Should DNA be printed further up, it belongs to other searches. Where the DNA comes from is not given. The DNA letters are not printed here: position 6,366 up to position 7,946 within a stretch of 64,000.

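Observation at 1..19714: Three paralogous alpha-only Rieske oxygenases and no reductase/ferredoxin partner in 64 kb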

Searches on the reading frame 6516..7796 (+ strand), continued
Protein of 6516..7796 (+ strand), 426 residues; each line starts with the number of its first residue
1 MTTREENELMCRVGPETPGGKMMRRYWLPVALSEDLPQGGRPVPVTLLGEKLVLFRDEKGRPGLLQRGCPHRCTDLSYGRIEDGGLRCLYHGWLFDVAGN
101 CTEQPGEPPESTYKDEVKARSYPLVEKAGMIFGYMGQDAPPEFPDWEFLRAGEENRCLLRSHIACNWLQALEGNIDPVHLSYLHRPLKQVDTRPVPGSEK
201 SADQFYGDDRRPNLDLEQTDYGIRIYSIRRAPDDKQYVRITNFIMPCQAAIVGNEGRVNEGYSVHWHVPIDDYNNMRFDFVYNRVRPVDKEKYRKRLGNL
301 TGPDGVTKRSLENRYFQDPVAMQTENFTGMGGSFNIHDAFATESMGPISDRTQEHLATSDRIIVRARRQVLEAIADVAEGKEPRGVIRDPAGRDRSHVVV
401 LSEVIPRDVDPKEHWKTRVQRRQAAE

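Call 68: search_protein_families(library=pfam, proteins=[L022:10131-10859:+, L015:11284-12252:+, L022:6304-7401:+, L022:7528-8640:+, L022:8678-10054:+], max_evalue=0.01)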
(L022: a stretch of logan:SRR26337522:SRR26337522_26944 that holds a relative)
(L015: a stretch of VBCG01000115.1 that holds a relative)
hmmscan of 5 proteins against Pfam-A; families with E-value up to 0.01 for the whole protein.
L022:10131-10859:+ (243 aa): 1 family
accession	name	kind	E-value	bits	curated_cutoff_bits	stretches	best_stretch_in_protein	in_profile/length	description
PF07883.17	Cupin_2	-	9.1e-05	22.5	27.2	1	71-144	2-69/70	Cupin domain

L015:11284-12252:+ (323 aa): 4 families
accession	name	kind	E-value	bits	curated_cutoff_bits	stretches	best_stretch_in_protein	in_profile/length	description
PF00111.32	Fer2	-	5.9e-12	45.8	21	1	247-314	6-76/77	2Fe-2S iron-sulfur cluster binding domain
PF08030.17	NAD_binding_6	-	1.4e-07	32.1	22.2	1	116-154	4-48/156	Ferric reductase NAD binding domain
PF00175.26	NAD_binding_1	-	2.2e-05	25.5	22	0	118-149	1-34/109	Oxidoreductase NAD-binding domain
PF13510.11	Fer2_4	-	0.00012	22.5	22.8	1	247-284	9-53/82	2Fe-2S iron-sulfur cluster binding domain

L022:6304-7401:+ (365 aa): 3 families
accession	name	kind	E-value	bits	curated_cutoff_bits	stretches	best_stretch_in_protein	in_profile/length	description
PF07883.17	Cupin_2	-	8.3e-14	51.5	27.2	2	230-300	4-69/70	Cupin domain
PF00190.28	Cupin_1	-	0.00014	21.9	22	1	222-304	31-116/151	Cupin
PF12973.13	Cupin_7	-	0.0041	17.3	27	0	205-256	13-65/105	ChrR Cupin-like domain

L022:7528-8640:+ (370 aa): 3 families
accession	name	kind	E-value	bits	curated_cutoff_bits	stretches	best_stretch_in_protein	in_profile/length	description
PF07883.17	Cupin_2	-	1.7e-09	37.7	27.2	2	235-306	2-68/70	Cupin domain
PF02041.22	Auxin_BP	-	2.2e-06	27.9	21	0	79-160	51-137/167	Auxin binding protein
PF12973.13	Cupin_7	-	0.00023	21.4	27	0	210-262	12-64/105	ChrR Cupin-like domain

L022:8678-10054:+ (458 aa): 3 families
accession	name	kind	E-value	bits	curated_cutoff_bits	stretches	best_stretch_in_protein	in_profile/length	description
PF01547.30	SBP_bac_1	-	2.7e-16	60.9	26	1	77-316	9-306/307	Bacterial extracellular solute-binding protein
PF13416.11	SBP_bac_8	-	7.3e-14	52.7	27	1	80-333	1-266/279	Bacterial extracellular solute-binding protein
PF13343.11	SBP_bac_6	-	1.5e-11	44.7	24.6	1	133-318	25-210/245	Bacterial extracellular solute-binding protein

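Call 73: search_protein_families(library=ncbifam, proteins=[L022:6304-7401:+, L022:7528-8640:+], max_evalue=1e-8)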
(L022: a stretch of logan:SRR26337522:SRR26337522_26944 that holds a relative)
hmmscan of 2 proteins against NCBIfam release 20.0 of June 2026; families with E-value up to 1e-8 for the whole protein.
L022:6304-7401:+ (365 aa): 1 family
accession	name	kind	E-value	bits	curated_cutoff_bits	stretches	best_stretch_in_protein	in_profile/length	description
NF049978.1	AminoSalDhMabB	equivalog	1.6e-09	37.6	650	0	223-306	248-324/351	5-aminosalicylate 1,2-dioxygenase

L022:7528-8640:+ (370 aa): 0 families

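Call 78: find_encoding_contigs(protein=P0299, flank=10000, max_places=2)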
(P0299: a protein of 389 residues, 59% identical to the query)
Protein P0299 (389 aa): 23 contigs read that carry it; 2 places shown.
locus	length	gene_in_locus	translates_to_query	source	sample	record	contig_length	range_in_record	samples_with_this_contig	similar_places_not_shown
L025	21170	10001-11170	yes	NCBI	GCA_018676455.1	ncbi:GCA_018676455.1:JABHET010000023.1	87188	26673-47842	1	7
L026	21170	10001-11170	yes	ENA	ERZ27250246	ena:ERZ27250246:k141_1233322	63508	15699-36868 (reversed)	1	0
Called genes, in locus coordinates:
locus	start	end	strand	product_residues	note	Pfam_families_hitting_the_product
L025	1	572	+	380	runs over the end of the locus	PF00190:Cupin_1 (faint), PF07883:Cupin_2 (weak)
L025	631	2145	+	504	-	-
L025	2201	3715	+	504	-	-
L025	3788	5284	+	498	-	PF01970:TctA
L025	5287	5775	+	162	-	-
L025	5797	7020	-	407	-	PF07690:MFS_1, PF12832:MFS_1_like (weak), PF07690:MFS_1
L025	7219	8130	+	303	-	PF02900:LigB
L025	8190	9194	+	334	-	PF04909:Amidohydro_2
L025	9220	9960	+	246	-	PF00596:Aldolase_II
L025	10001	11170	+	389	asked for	PF00355:Rieske, PF11723:Aromatic_hydrox (faint), PF19112:VanA_C (weak), PF19301:LigXa_C (weak)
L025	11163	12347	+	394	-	PF01408:GFO_IDH_MocA, PF02894:GFO_IDH_MocA_C, PF22725:GFO_IDH_MocA_C3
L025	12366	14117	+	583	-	PF00528:BPD_transp_1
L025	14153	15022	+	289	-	PF02668:TauD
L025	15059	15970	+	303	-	PF02900:LigB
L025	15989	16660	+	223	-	PF03737:RraA-like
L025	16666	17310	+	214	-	PF03737:RraA-like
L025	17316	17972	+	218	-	PF03737:RraA-like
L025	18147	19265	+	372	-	PF00355:Rieske, PF19301:LigXa_C (weak)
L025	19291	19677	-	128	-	PF01042:Ribonuc_L-PSP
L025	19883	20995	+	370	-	PF07883:Cupin_2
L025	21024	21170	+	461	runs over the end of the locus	PF01547:SBP_bac_1, PF13416:SBP_bac_8, PF13343:SBP_bac_6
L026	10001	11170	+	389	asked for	PF00355:Rieske, PF11723:Aromatic_hydrox (faint), PF19112:VanA_C (weak), PF19301:LigXa_C (weak)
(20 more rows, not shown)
